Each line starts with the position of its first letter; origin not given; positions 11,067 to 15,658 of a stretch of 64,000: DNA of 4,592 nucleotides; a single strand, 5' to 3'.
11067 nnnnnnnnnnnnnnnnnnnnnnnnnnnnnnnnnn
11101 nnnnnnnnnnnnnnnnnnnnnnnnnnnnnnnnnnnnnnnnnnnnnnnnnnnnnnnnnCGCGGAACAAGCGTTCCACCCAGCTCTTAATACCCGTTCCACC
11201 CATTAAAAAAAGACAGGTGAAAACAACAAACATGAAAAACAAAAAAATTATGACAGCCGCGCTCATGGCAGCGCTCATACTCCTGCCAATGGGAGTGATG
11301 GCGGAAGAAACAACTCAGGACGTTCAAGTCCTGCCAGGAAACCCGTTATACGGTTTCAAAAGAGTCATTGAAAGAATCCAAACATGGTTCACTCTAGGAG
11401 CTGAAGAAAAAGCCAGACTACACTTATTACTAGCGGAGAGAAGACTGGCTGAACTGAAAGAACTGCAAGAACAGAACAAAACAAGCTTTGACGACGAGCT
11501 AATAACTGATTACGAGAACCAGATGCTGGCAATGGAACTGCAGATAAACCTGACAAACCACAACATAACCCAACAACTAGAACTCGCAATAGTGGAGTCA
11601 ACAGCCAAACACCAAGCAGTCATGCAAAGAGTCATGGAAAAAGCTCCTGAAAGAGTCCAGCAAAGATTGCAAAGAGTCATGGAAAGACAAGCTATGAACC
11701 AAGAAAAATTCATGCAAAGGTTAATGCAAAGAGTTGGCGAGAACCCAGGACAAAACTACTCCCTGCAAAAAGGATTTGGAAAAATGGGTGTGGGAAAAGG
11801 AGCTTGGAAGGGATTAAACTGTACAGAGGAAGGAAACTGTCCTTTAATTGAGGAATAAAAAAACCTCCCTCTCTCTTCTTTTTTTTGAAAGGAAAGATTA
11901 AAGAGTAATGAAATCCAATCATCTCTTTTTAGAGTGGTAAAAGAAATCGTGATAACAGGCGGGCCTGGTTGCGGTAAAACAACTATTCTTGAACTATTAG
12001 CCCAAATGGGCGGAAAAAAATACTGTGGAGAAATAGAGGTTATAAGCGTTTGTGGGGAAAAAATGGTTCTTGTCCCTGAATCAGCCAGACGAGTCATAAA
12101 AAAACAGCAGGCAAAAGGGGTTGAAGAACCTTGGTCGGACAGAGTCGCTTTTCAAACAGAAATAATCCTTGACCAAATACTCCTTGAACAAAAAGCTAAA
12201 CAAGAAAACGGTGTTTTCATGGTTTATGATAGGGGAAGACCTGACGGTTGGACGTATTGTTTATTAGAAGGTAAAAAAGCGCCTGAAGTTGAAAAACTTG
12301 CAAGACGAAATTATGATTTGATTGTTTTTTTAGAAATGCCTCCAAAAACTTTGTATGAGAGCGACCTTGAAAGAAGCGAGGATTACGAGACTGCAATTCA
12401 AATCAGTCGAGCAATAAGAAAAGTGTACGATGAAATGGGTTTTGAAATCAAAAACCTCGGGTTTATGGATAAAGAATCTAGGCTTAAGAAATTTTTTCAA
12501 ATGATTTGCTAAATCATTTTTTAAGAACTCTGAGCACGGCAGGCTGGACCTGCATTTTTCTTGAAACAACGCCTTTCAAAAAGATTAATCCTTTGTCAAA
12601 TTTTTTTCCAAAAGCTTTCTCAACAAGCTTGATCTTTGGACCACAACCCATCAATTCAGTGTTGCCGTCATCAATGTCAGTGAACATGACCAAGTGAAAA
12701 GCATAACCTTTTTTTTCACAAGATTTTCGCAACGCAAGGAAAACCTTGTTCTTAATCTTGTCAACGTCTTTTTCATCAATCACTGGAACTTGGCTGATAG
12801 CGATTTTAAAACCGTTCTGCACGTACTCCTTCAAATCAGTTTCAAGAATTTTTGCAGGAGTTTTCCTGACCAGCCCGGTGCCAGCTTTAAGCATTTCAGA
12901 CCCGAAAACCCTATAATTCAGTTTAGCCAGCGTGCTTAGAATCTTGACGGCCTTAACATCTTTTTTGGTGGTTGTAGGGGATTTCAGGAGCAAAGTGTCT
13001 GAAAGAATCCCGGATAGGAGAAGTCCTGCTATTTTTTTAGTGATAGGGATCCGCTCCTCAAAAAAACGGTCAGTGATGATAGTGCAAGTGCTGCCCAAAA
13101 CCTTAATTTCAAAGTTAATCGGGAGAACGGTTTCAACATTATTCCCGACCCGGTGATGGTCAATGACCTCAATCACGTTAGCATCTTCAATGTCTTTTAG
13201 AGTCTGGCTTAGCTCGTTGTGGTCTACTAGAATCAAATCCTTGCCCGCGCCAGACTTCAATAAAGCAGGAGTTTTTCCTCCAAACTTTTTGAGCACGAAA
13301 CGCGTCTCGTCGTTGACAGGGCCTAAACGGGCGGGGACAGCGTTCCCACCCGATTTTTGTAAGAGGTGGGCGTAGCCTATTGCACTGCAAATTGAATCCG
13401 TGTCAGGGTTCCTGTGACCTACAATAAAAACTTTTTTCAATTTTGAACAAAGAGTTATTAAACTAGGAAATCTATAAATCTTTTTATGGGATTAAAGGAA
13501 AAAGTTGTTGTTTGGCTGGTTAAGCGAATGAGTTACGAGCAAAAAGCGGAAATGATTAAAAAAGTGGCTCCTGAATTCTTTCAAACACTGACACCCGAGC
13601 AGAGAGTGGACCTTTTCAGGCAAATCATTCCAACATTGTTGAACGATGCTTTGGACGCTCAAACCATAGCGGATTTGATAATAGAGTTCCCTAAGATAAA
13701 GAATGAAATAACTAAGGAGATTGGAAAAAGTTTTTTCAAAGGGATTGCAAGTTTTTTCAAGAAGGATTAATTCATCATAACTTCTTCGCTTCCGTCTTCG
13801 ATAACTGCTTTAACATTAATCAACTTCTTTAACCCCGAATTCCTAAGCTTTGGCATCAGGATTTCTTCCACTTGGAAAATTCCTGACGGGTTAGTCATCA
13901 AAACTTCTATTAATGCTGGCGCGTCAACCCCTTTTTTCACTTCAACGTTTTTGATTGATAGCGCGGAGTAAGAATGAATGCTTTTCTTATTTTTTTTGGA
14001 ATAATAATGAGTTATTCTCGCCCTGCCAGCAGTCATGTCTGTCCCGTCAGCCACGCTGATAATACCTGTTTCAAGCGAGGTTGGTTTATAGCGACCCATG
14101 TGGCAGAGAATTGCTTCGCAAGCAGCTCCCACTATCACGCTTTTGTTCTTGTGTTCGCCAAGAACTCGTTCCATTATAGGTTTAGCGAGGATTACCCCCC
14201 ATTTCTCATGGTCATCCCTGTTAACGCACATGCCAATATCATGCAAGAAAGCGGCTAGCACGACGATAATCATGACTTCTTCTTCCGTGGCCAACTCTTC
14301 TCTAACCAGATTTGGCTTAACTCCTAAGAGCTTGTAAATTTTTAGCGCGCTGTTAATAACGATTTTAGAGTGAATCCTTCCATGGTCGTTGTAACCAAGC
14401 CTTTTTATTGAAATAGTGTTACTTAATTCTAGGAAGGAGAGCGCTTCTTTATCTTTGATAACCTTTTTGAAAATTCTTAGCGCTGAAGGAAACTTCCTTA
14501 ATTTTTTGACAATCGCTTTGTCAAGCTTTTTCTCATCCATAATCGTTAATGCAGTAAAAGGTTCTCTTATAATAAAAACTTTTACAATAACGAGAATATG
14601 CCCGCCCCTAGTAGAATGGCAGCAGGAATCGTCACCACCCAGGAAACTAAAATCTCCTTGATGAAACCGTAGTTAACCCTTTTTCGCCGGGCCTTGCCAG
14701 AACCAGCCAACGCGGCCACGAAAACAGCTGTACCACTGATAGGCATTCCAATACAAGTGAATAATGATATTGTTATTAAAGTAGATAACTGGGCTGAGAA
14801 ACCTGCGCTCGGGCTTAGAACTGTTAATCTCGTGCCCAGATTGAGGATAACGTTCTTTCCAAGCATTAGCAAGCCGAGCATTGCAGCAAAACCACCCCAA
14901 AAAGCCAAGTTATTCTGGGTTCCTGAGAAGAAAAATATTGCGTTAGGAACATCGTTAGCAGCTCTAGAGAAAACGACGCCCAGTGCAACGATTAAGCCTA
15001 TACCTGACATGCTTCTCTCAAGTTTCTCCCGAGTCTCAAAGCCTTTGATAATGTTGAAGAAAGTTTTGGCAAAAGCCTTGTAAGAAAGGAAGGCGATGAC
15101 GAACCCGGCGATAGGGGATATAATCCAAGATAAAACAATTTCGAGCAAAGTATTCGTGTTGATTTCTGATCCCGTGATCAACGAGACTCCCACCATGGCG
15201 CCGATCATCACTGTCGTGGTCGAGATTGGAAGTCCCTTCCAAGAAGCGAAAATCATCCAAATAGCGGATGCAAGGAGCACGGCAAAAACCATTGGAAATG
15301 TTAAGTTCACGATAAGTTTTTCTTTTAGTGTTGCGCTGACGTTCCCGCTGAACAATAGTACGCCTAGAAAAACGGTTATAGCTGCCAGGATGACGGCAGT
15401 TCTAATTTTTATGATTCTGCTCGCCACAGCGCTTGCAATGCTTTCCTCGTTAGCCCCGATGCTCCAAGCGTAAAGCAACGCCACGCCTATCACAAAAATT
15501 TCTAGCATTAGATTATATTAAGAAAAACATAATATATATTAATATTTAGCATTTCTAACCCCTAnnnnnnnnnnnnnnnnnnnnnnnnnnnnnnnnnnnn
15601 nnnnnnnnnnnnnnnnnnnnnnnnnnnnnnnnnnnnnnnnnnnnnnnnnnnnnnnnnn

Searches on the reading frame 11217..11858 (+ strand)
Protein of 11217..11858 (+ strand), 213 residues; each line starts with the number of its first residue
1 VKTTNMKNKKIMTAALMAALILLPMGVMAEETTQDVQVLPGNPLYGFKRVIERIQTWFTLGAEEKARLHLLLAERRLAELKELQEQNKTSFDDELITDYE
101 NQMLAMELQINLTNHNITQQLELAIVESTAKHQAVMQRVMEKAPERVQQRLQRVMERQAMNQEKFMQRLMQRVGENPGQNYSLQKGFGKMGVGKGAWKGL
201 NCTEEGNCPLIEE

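Call 14: search_protein_families(library=pfam, proteins=[window:11217-11858:+], max_evalue=0.01)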
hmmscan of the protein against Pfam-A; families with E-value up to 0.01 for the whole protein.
window:11217-11858:+ (213 aa): 1 family
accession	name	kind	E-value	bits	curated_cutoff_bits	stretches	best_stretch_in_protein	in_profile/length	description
PF18915.5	DUF5667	-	4.8e-20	72.3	27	1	38-145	2-98/99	Domain of unknown function (DUF5667)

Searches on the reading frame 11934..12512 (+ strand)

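Call 14: search_protein_families(library=pfam, proteins=[window:11934-12512:+], max_evalue=0.01)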
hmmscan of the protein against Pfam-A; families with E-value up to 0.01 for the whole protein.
window:11934-12512:+ (192 aa): 10 families
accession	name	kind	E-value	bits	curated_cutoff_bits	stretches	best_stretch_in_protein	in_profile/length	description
PF13521.12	AAA_28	-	3e-28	99.5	27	1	5-175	2-156/164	AAA domain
PF13238.12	AAA_18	-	3.5e-06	27.9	29.4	1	5-87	1-85/128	AAA domain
PF13207.12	AAA_17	-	0.00011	23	27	1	8-148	1-123/136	AAA domain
PF00004.35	AAA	-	0.00023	22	21.2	1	6-58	2-50/131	ATPase family associated with various cellular activities (AAA)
PF01712.25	dNK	-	0.0009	19.5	27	0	5-35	1-31/203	Deoxynucleoside kinase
PF13245.12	AAA_19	-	0.00091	19.9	25.1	1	4-26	13-35/134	AAA domain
PF00005.33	ABC_tran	-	0.0038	18.3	25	1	5-34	14-42/137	ABC transporter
PF01443.25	Viral_helicase1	-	0.0038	17.5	21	1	5-30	1-22/228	Viral superfamily 1 RNA helicase core domain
PF03215.21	Rad17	-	0.0039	17.6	23.8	1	5-35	48-78/186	Rad17 P-loop domain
PF20720.3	nSTAND3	-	0.0044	17.2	27.2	1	5-24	20-39/155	Novel STAND NTPase 3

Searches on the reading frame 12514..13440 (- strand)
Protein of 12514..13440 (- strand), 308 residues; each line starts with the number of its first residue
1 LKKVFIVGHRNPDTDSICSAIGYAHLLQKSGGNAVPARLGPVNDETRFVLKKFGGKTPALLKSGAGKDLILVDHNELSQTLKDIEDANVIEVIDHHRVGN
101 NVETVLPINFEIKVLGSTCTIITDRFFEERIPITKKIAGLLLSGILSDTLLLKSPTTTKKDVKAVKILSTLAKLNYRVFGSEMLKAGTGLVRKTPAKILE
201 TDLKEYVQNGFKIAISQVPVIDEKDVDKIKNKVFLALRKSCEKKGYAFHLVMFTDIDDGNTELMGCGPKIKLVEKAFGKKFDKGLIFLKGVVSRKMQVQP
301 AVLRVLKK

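Call 96: search_protein_families(library=pfam, proteins=[window:12514-13440:-], max_evalue=0.001)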
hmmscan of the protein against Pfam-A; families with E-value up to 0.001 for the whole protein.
window:12514-13440:- (308 aa): 2 families
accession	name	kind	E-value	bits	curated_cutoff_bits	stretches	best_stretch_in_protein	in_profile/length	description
PF02833.19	DHHA2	-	8.1e-27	94.5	27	1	182-304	2-125/126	DHHA2 domain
PF01368.27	DHH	-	1.5e-24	87.1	28.1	1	3-145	1-125/125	DHH family, N-terminal domain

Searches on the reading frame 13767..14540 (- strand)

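Call 96: search_protein_families(library=pfam, proteins=[window:13767-14540:-], max_evalue=0.001)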
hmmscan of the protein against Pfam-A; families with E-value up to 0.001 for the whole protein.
window:13767-14540:- (257 aa): 2 families
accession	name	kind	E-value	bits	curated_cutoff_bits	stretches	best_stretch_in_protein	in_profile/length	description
PF01966.28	HD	-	4e-10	40.4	22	1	57-169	4-115/116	HD domain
PF24391.1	HD-CE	-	0.00013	22.2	27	1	50-109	4-55/263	HD-CE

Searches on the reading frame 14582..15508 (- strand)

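Call 92: search_protein_families(library=pfam, proteins=[window:14582-15508:-], max_evalue=0.01)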
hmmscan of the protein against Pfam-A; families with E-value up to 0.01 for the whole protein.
window:14582-15508:- (308 aa): 1 family
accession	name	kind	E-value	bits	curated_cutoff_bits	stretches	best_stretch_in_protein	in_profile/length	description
PF01384.25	PHO4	-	5.5e-58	197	33.7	1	22-301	8-350/350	Phosphate transporter family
